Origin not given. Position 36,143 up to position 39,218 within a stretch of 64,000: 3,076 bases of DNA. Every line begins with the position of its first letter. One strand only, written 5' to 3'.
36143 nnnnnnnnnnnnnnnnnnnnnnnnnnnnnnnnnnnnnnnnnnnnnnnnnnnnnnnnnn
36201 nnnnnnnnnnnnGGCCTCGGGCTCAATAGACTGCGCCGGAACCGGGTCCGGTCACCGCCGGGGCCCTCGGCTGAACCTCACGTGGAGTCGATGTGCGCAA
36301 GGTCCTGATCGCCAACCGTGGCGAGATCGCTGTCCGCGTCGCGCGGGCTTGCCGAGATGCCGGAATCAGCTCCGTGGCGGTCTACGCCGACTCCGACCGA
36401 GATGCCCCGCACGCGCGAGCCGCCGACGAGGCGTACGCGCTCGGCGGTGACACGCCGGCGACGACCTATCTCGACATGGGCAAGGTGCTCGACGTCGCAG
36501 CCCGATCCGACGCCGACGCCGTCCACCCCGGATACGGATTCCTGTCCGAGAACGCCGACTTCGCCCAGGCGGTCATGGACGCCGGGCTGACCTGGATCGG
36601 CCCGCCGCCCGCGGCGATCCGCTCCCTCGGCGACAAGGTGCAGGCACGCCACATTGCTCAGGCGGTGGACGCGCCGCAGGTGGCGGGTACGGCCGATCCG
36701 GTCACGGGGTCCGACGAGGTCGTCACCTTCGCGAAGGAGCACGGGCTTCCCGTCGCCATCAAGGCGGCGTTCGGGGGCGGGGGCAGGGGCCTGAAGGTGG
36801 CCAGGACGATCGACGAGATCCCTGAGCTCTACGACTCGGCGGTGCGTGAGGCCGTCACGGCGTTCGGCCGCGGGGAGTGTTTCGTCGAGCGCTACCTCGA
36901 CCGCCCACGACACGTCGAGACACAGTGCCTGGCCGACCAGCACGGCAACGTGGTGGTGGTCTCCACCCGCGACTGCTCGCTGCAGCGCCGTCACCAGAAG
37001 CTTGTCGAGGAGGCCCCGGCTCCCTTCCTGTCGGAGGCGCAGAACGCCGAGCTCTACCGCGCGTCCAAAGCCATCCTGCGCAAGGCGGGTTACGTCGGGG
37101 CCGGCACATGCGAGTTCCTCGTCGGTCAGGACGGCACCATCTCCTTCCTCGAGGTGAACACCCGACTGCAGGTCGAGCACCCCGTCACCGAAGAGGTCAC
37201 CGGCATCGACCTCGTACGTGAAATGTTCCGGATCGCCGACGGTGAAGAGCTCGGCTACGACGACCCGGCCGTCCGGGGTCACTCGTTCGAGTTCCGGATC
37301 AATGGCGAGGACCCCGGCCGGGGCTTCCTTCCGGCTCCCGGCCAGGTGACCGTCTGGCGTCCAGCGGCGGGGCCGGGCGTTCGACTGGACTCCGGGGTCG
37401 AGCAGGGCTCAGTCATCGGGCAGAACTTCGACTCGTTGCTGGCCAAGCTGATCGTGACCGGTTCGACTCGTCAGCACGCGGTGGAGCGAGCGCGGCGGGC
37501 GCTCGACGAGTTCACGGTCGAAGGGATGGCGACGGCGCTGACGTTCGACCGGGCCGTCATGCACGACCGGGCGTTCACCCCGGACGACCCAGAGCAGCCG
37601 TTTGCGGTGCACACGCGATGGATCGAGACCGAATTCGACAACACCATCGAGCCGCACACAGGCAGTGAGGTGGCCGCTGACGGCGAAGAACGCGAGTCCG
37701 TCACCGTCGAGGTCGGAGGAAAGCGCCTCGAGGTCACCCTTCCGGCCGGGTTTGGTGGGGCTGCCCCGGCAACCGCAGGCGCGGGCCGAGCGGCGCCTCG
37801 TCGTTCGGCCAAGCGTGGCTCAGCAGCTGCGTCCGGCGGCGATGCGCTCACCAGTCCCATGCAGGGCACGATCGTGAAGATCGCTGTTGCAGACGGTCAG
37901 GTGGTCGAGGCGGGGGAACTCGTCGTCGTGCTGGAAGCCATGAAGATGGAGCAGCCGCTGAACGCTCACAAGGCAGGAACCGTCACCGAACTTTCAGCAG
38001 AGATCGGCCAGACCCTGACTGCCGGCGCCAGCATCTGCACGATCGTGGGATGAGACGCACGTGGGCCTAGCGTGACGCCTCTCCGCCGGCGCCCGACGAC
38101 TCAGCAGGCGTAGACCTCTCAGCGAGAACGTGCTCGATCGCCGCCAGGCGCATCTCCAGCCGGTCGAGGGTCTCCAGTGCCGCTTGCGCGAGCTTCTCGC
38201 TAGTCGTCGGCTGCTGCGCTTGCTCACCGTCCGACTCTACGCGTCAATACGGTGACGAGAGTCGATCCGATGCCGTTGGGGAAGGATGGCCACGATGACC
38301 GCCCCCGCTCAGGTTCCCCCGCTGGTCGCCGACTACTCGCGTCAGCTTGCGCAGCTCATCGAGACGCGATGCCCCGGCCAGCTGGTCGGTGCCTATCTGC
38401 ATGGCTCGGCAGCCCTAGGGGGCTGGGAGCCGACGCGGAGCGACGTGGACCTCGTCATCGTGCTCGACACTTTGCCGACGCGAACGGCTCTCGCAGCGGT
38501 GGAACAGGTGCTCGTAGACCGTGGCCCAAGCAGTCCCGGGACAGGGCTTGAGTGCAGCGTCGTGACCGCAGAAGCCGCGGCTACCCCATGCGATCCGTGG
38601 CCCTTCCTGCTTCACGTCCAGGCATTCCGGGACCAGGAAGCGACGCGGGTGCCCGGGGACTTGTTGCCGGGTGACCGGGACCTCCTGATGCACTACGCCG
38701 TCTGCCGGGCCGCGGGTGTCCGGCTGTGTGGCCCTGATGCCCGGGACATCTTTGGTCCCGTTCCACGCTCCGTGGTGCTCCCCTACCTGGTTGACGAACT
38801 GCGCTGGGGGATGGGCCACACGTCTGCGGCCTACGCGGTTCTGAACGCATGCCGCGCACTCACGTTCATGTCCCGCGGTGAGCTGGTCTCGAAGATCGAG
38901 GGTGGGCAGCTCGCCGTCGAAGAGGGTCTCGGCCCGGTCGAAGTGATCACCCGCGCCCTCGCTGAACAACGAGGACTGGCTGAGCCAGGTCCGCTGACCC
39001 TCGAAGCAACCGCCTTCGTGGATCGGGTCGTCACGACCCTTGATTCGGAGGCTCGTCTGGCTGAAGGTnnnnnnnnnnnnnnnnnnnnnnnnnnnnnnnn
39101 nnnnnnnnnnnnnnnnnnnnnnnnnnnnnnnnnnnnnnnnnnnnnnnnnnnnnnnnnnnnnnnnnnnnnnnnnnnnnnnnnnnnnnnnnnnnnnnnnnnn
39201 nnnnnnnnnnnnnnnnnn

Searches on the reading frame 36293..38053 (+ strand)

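Call 9: search_protein_families(library=pfam, proteins=[window:36293-38053:+], max_evalue=0.001)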
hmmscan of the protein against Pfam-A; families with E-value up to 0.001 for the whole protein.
window:36293-38053:+ (586 aa): 7 families
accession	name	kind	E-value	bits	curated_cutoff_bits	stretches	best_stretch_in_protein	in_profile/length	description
PF02786.22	CPSase_L_D2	-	8.3e-74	248.1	19.8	1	114-320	1-208/211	Carbamoyl-phosphate synthase L chain, ATP binding domain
PF00289.28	Biotin_carb_N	-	8.9e-44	148.9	25.5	1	2-109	3-110/110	Biotin carboxylase, N-terminal domain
PF02785.25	Biotin_carb_C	-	2.8e-32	111.4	32.4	1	333-445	1-107/108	Biotin carboxylase C-terminal domain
PF00364.28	Biotin_lipoyl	-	1.5e-16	60.5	22.1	1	519-584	3-73/73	Biotin-requiring enzyme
PF02222.28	ATP-grasp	-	1.5e-05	25.2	27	1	139-291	18-162/179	ATP-grasp domain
PF13437.12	HlyD_3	-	0.00011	23.4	22.2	0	519-548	2-31/106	HlyD family secretion protein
PF13533.13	Biotin_lipoyl_2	-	0.00099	19.3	29.8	0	519-543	3-27/32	Biotin-lipoyl like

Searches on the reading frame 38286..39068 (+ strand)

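Call 79: search_protein_families(library=pfam, proteins=[window:38286-39068:+], max_evalue=0.0001)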
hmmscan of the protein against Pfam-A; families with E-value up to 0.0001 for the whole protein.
window:38286-39068:+ (261 aa): 2 families
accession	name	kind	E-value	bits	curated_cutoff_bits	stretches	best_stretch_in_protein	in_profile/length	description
PF01909.29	NTP_transf_2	-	2.5e-05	25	21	1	33-71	14-56/93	Nucleotidyltransferase domain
PF13427.11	AadA_C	-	3.1e-05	24.6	22.2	1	155-233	2-83/103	Aminoglycoside adenylyltransferase, C-terminal domain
